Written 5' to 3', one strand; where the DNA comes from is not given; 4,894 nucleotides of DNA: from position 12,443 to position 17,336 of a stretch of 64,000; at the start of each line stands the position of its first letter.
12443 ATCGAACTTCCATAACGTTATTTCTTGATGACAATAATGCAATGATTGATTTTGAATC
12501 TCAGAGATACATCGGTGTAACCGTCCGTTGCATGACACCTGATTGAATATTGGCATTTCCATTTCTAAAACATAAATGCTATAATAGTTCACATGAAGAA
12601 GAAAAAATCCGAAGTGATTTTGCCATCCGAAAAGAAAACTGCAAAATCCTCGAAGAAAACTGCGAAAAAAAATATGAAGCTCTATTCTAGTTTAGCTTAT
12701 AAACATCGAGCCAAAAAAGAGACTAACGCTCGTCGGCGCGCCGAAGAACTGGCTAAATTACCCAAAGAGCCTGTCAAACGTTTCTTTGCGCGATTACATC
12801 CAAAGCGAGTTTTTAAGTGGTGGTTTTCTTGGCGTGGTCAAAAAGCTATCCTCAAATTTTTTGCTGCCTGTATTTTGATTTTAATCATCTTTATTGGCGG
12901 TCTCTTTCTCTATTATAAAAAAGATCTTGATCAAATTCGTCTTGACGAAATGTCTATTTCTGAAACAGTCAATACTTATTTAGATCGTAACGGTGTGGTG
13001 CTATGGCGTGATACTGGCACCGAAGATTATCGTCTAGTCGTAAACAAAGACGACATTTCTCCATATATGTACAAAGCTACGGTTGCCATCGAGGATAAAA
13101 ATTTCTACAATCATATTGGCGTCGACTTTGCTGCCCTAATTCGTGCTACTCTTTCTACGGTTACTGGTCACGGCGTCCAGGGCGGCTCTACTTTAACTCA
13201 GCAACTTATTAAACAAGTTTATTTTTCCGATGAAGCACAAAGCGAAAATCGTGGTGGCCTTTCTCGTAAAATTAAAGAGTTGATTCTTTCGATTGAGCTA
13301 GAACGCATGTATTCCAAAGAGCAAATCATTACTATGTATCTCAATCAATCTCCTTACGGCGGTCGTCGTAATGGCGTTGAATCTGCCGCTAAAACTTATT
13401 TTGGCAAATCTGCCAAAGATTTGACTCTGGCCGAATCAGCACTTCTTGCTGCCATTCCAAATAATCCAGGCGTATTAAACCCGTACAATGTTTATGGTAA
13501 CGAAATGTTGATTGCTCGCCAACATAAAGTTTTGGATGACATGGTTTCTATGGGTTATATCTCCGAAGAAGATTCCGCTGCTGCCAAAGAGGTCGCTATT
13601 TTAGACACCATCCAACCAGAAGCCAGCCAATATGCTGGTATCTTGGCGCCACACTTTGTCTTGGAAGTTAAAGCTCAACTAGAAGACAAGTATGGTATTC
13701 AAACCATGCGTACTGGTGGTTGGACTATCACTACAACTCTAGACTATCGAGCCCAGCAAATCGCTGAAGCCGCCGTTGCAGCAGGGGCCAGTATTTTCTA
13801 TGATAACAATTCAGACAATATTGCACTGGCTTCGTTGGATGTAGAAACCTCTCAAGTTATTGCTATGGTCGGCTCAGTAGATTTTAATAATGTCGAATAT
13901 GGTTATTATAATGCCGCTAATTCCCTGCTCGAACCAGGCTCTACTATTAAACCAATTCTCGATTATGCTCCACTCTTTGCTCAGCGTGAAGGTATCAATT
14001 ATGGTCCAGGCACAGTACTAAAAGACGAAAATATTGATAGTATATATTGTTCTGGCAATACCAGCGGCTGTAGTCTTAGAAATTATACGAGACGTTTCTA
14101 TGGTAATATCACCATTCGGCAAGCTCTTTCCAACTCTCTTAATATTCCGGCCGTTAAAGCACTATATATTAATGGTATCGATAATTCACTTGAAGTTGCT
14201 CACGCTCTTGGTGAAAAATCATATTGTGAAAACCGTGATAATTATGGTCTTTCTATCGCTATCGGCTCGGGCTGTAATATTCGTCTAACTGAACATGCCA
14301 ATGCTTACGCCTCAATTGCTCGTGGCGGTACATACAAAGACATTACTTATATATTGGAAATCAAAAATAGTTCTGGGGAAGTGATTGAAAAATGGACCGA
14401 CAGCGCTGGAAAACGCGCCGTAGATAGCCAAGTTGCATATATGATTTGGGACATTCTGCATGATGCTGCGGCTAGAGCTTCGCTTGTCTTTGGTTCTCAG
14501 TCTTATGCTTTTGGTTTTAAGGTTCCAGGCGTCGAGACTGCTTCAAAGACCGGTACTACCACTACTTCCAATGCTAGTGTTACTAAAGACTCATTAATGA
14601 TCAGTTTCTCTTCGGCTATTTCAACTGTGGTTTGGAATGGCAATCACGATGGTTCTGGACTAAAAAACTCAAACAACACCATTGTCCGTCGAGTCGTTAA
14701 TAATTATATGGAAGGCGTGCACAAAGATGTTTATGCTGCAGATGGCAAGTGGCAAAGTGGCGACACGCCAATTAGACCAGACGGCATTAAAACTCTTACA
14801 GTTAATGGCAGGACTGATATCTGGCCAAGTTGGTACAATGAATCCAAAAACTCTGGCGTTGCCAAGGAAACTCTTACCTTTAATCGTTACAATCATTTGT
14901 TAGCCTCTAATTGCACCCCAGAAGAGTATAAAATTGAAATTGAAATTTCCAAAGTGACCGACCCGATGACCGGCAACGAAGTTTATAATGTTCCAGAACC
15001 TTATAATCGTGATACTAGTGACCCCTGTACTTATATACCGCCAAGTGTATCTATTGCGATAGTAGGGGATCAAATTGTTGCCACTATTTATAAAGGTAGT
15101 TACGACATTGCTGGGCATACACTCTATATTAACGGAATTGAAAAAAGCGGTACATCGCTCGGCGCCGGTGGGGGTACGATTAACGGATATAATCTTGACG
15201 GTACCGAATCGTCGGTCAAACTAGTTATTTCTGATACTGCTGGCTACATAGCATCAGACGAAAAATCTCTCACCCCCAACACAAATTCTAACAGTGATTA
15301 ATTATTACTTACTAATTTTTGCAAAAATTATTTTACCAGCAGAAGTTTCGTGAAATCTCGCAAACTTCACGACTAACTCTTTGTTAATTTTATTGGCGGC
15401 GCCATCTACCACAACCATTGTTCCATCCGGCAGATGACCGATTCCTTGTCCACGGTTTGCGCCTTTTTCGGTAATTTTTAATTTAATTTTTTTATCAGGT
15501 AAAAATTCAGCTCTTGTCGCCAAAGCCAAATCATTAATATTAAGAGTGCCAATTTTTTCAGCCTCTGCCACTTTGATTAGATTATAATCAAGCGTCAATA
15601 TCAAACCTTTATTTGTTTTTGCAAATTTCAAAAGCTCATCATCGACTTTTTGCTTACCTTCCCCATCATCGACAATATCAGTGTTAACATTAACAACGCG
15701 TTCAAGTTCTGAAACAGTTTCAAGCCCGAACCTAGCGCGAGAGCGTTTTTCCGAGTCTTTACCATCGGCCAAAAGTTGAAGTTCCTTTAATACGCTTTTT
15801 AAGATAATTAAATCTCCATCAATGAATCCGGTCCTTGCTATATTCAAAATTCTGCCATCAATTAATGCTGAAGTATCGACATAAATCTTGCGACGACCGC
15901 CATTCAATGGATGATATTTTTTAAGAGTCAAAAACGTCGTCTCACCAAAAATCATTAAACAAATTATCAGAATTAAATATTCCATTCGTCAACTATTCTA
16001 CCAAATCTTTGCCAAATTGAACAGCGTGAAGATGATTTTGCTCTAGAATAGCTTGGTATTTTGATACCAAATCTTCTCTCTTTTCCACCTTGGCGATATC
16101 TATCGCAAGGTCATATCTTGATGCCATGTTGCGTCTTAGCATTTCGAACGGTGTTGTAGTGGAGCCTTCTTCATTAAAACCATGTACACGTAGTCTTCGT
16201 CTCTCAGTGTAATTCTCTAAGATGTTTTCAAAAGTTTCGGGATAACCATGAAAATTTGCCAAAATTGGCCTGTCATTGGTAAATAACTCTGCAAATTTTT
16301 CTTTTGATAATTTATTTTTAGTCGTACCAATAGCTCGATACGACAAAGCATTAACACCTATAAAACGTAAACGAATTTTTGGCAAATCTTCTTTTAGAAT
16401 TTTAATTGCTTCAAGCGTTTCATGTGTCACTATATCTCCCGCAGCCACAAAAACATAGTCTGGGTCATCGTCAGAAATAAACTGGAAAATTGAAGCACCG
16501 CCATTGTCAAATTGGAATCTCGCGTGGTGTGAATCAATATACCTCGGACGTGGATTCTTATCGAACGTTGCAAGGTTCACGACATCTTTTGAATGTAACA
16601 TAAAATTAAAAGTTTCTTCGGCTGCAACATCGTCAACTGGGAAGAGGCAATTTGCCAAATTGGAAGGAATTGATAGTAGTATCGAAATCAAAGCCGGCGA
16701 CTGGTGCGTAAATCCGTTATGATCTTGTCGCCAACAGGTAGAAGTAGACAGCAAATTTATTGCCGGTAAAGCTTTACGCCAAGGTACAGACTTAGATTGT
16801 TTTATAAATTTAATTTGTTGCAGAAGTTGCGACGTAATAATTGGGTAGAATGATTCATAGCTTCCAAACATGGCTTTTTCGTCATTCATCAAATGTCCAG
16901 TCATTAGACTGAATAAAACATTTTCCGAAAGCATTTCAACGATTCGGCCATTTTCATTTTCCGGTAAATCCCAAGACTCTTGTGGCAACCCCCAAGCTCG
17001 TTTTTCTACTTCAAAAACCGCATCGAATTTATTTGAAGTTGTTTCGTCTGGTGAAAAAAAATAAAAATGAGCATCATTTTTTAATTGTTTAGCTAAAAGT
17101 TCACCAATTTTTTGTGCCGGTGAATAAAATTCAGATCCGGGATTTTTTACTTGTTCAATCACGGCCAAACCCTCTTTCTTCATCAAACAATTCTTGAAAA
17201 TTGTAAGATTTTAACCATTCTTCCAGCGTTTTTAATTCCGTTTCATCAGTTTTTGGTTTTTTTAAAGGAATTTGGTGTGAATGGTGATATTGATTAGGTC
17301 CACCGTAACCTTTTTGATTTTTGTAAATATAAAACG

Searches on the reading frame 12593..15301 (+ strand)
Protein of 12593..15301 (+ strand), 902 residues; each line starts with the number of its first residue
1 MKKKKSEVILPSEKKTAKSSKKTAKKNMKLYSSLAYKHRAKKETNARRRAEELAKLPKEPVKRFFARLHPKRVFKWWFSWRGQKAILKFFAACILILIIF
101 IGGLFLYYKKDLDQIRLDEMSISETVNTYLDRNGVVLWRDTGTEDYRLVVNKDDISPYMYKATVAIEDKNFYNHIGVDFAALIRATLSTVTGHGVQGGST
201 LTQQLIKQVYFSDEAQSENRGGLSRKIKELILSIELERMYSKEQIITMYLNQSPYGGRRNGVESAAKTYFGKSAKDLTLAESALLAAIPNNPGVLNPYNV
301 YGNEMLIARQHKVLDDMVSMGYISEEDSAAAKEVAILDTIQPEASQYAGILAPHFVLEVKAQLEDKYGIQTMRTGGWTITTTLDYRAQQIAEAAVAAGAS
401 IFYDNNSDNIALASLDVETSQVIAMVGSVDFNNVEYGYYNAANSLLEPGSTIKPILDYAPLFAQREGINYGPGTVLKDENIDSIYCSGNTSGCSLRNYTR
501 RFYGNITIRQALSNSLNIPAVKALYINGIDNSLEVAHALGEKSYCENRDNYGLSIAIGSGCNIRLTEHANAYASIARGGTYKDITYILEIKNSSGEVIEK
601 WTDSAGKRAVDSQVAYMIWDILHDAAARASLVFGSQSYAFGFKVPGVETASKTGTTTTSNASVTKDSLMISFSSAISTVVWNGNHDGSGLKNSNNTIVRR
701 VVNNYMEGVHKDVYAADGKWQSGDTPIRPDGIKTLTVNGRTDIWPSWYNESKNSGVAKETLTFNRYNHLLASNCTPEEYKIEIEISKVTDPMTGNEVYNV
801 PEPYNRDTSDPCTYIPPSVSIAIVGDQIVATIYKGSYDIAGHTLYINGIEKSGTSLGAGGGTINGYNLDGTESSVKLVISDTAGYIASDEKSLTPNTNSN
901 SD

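Call 10: search_protein_families(library=pfam, proteins=[window:12593-15301:+])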
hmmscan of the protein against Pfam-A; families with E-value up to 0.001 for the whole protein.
window:12593-15301:+ (902 aa): 2 families
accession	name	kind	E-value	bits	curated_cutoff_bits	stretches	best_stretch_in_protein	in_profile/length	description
PF00912.28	Transgly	-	6.4e-55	185.8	27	1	143-317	10-177/178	Transglycosylase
PF00905.27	Transpeptidase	-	9.2e-19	68.2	22.1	1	415-698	6-290/299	Penicillin binding protein transpeptidase domain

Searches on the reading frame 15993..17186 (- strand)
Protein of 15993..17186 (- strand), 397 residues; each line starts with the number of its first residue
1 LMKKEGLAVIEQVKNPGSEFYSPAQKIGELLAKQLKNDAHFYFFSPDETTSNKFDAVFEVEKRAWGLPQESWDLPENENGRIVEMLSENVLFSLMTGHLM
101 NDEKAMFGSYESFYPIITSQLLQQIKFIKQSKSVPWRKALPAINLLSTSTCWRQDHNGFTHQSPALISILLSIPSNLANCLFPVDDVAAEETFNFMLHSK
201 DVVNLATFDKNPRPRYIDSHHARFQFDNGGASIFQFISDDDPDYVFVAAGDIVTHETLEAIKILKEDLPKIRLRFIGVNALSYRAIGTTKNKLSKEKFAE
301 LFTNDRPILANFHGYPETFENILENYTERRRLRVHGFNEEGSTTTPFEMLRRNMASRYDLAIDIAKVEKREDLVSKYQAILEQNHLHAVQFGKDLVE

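Call 62: search_protein_families(library=pfam, proteins=[window:15993-17186:-])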
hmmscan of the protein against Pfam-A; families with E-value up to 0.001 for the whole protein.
window:15993-17186:- (397 aa): 2 families
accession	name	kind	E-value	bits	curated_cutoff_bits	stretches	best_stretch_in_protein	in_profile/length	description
PF03894.20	XFP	-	2.8e-46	157.9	22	1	30-194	6-172/177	D-xylulose 5-phosphate/D-fructose 6-phosphate phosphoketolase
PF09363.15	XFP_C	-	2.6e-44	151.6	23.4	1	210-394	1-193/202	XFP C-terminal domain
